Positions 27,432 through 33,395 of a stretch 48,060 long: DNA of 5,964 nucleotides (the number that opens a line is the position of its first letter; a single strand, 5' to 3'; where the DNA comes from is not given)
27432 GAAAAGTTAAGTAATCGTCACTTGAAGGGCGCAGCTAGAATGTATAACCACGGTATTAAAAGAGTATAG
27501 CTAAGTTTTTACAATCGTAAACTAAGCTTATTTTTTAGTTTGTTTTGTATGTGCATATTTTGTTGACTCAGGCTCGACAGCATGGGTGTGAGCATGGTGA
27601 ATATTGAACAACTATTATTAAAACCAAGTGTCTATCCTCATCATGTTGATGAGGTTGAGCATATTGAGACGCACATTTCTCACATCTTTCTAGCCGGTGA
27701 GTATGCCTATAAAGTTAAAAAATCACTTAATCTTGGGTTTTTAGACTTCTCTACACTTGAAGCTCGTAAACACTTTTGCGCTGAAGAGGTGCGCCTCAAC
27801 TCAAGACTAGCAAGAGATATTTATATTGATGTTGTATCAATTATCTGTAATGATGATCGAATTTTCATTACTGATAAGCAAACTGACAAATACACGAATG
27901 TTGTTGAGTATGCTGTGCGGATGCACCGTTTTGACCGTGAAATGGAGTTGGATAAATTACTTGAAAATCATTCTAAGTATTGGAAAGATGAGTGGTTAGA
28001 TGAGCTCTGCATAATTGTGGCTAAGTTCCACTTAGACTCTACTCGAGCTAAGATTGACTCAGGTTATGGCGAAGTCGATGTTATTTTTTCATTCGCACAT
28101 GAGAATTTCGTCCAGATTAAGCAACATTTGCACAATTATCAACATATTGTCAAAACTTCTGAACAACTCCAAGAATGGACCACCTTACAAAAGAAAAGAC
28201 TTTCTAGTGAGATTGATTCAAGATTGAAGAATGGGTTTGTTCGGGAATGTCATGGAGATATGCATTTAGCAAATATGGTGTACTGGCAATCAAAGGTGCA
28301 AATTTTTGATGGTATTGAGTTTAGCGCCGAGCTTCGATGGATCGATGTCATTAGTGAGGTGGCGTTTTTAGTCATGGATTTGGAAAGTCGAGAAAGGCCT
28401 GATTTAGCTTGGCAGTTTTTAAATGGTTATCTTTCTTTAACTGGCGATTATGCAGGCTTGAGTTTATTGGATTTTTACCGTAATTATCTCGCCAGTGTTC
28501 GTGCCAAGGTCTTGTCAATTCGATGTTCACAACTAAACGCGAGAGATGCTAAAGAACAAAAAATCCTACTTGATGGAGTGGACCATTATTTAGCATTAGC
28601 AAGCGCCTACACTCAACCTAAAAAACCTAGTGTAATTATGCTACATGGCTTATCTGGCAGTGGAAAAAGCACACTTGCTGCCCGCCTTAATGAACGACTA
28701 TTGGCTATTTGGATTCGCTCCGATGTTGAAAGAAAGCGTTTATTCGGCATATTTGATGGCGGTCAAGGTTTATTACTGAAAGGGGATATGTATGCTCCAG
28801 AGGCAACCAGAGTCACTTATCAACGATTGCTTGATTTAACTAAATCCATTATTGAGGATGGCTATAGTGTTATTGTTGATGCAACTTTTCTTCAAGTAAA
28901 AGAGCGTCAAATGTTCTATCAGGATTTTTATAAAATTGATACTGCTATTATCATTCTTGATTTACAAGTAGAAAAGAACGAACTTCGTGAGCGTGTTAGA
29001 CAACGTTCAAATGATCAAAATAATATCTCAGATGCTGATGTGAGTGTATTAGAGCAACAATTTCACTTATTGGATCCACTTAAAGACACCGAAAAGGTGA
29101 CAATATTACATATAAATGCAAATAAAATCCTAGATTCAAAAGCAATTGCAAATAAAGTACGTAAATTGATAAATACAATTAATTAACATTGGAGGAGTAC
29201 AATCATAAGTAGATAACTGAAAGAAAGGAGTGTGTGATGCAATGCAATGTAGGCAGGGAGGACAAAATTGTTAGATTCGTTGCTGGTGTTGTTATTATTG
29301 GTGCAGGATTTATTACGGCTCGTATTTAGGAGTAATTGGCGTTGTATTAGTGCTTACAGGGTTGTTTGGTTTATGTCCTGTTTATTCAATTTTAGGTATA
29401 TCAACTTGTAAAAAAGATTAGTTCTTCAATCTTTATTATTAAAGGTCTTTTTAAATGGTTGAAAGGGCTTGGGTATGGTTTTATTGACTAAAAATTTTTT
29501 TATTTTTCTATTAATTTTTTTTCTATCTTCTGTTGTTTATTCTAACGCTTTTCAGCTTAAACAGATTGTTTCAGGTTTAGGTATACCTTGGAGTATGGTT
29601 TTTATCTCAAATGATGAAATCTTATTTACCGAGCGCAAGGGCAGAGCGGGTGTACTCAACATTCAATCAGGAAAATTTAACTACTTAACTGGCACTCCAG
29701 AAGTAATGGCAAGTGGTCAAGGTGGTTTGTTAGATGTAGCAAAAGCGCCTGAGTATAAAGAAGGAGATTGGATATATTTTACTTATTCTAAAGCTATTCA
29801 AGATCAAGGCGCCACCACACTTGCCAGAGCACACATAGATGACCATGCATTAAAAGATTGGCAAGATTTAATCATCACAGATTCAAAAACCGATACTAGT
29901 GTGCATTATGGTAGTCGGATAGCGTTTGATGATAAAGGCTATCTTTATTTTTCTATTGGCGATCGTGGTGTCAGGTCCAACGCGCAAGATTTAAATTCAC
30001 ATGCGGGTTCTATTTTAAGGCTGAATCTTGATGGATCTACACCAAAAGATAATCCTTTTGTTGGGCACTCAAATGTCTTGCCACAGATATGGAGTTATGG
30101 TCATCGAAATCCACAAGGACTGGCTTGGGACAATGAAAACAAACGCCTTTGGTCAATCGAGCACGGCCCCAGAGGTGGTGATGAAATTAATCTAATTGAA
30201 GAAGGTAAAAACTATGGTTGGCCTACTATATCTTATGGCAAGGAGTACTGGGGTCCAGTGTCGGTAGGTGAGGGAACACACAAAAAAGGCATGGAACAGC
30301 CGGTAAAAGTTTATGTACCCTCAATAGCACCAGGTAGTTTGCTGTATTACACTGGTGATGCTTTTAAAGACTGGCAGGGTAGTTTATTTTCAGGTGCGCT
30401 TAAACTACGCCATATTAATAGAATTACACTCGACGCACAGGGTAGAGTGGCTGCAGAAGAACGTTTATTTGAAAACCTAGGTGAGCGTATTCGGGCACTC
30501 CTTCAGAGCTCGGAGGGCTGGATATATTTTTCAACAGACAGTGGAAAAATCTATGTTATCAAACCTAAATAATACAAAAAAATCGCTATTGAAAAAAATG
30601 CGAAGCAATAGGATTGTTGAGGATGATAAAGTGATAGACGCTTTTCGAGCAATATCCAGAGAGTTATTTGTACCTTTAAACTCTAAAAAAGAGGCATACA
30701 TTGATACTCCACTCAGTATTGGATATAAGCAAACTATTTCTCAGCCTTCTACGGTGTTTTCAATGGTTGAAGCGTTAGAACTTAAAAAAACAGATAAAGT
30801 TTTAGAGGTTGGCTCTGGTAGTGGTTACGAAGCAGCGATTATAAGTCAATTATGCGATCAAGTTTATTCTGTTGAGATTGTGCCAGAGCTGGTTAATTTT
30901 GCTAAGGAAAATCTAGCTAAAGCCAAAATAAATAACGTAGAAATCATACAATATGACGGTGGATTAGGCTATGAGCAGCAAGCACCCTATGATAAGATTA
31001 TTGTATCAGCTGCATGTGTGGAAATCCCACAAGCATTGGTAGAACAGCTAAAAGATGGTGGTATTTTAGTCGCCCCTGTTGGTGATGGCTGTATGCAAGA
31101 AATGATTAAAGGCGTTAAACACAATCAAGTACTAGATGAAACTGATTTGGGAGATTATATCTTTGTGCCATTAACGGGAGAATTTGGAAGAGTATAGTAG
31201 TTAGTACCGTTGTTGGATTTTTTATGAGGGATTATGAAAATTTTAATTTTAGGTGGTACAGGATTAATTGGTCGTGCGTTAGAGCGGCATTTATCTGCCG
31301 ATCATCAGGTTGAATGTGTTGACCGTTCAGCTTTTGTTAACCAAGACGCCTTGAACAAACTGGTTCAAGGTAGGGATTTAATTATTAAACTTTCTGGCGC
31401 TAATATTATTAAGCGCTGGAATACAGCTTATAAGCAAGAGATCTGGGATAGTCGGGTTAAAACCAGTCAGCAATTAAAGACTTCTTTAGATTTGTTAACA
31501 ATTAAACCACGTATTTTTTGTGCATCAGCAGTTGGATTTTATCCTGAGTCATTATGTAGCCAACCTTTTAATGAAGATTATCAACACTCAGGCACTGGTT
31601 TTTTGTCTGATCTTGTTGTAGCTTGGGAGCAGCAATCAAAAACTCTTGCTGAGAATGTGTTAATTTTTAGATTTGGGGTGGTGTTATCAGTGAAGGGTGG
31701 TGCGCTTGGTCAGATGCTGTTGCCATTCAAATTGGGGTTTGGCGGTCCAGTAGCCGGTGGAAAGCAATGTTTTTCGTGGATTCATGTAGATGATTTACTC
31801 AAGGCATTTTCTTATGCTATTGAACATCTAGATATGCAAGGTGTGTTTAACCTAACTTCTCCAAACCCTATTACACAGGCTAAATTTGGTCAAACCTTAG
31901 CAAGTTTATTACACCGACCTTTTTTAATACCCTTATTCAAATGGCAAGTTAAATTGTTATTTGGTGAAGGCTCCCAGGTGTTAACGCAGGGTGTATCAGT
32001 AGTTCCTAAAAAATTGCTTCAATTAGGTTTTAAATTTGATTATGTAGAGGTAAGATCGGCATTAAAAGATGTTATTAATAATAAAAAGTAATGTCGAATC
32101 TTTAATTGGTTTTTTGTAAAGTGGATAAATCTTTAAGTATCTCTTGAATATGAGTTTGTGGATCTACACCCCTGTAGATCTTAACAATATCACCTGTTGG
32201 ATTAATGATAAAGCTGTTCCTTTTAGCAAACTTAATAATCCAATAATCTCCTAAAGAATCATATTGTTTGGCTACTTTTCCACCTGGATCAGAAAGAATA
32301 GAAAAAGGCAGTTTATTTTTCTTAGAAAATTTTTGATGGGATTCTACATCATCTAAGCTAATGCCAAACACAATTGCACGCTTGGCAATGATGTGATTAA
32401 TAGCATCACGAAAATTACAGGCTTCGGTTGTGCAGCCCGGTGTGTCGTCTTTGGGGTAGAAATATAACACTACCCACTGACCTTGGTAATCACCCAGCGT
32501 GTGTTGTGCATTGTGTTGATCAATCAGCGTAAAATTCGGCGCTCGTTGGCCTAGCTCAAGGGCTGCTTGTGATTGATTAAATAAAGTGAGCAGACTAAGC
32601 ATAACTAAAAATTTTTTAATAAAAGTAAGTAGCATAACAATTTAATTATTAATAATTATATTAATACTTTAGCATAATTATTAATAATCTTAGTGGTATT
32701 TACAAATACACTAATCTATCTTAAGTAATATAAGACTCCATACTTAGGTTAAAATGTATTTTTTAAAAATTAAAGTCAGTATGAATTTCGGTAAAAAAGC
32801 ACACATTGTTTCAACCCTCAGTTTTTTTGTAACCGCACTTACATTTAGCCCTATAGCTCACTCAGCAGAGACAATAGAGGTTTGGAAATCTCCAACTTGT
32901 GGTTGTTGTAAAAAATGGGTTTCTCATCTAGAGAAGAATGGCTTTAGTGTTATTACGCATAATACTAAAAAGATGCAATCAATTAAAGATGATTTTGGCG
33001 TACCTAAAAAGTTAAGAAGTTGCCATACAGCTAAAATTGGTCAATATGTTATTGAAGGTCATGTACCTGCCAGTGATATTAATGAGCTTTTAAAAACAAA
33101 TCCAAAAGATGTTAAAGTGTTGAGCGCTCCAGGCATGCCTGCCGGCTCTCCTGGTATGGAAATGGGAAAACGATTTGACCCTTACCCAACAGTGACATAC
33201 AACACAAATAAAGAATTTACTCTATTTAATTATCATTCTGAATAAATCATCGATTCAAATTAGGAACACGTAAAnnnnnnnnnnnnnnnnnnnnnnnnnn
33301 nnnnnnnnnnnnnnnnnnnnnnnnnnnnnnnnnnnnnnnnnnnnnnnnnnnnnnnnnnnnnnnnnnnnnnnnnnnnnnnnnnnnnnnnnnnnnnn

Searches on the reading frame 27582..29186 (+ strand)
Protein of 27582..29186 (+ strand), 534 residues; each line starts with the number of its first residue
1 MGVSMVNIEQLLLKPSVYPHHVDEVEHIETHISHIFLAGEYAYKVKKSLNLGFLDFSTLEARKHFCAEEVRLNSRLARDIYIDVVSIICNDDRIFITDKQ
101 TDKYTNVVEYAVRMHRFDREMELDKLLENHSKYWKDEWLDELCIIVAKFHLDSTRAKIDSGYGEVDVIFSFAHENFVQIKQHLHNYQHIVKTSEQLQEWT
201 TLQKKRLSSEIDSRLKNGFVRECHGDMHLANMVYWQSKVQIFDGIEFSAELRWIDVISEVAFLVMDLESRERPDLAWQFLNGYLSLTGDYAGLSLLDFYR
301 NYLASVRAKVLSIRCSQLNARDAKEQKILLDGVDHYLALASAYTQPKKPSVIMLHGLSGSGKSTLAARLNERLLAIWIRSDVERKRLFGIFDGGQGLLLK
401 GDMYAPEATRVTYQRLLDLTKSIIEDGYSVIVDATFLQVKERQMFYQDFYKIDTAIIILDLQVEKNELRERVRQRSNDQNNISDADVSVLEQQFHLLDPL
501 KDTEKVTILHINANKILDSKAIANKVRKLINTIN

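Call 42: search_protein_families(library=pfam, proteins=[window:27582-29186:+], max_evalue=0.00001)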
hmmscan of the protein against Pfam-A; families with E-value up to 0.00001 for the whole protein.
window:27582-29186:+ (534 aa): 3 families
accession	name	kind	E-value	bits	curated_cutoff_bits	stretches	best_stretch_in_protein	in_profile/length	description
PF13671.12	AAA_33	-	5.7e-30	104.9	27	1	351-498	1-141/143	AAA domain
PF13238.12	AAA_18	-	2.1e-07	31.9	29.4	1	352-483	1-119/128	AAA domain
PF06414.18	Zeta_toxin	-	8.9e-07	29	22.3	1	339-480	7-148/199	Zeta toxin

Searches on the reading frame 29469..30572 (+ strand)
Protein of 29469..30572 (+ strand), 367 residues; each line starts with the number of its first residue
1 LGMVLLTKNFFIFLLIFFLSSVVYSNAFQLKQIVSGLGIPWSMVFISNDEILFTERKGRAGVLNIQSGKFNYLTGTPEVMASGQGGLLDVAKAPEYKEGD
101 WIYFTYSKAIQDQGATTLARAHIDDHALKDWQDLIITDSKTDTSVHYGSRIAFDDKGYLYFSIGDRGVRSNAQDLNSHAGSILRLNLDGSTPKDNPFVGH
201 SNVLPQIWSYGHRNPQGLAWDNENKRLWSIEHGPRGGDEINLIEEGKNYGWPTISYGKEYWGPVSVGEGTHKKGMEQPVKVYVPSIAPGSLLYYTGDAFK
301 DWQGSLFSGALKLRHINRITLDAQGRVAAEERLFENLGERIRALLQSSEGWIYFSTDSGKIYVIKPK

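Call 42: search_protein_families(library=pfam, proteins=[window:29469-30572:+], max_evalue=0.00001)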
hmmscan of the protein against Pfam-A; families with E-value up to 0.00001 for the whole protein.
window:29469-30572:+ (367 aa): 1 family
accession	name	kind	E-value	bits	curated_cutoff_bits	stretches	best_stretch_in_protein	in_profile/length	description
PF07995.17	GSDH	-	6.8e-122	407.3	25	1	39-361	3-330/332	Glucose / Sorbosone dehydrogenase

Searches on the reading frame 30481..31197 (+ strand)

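Call 44: search_protein_families(library=pfam, proteins=[window:30481-31197:+], max_evalue=0.00001)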
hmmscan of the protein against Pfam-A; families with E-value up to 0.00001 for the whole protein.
window:30481-31197:+ (238 aa): 5 families
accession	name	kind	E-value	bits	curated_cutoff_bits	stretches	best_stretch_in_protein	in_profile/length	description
PF01135.25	PCMT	-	2e-63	214.4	20.3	1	32-234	2-208/210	Protein-L-isoaspartate(D-aspartate) O-methyltransferase (PCMT)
PF13847.12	Methyltransf_31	-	1.4e-09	38.3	27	1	102-212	2-122/145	Methyltransferase domain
PF00398.26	RrnaAD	-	2.1e-09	37.3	24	1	89-160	16-85/263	Ribosomal RNA adenine dimethylase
PF13649.12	Methyltransf_25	-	9.4e-07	29.9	27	1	107-183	1-78/97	Methyltransferase domain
PF08241.18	Methyltransf_11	-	9.3e-06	26.6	21.2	0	108-166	1-58/95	Methyltransferase domain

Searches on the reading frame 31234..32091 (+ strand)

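Call 44: search_protein_families(library=pfam, proteins=[window:31234-32091:+], max_evalue=0.00001)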
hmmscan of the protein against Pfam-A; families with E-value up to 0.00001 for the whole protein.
window:31234-32091:+ (285 aa): 2 families
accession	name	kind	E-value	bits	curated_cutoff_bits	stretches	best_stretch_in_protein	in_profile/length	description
PF08338.16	DUF1731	-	1.8e-13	50.4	27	1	236-280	3-47/47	Domain of unknown function (DUF1731)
PF01370.27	Epimerase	-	3.8e-12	46.6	20.9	1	3-206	1-238/240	NAD dependent epimerase/dehydratase family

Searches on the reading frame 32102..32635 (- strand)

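Call 44: search_protein_families(library=pfam, proteins=[window:32102-32635:-], max_evalue=0.00001)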
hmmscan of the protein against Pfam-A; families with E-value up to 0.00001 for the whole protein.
window:32102-32635:- (177 aa): 2 families
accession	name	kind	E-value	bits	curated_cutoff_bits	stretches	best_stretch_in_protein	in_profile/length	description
PF00578.27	AhpC-TSA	-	2.4e-38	131.3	26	1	29-152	2-123/124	AhpC/TSA family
PF08534.16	Redoxin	-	5.9e-20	72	26.6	1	29-162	3-140/148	Redoxin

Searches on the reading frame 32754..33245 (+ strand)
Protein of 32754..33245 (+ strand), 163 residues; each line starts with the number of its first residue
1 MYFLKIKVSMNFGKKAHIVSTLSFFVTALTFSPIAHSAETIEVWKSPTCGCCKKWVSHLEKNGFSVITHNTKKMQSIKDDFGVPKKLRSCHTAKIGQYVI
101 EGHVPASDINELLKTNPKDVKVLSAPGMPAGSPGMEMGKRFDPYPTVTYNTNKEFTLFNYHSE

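Call 44: search_protein_families(library=pfam, proteins=[window:32754-33245:+], max_evalue=0.00001)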
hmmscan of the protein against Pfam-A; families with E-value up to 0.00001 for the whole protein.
window:32754-33245:+ (163 aa): 1 family
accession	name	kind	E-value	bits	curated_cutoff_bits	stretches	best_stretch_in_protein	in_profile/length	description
PF04214.18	DUF411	-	1.3e-23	82.9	27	1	87-135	1-48/48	Protein of unknown function, DUF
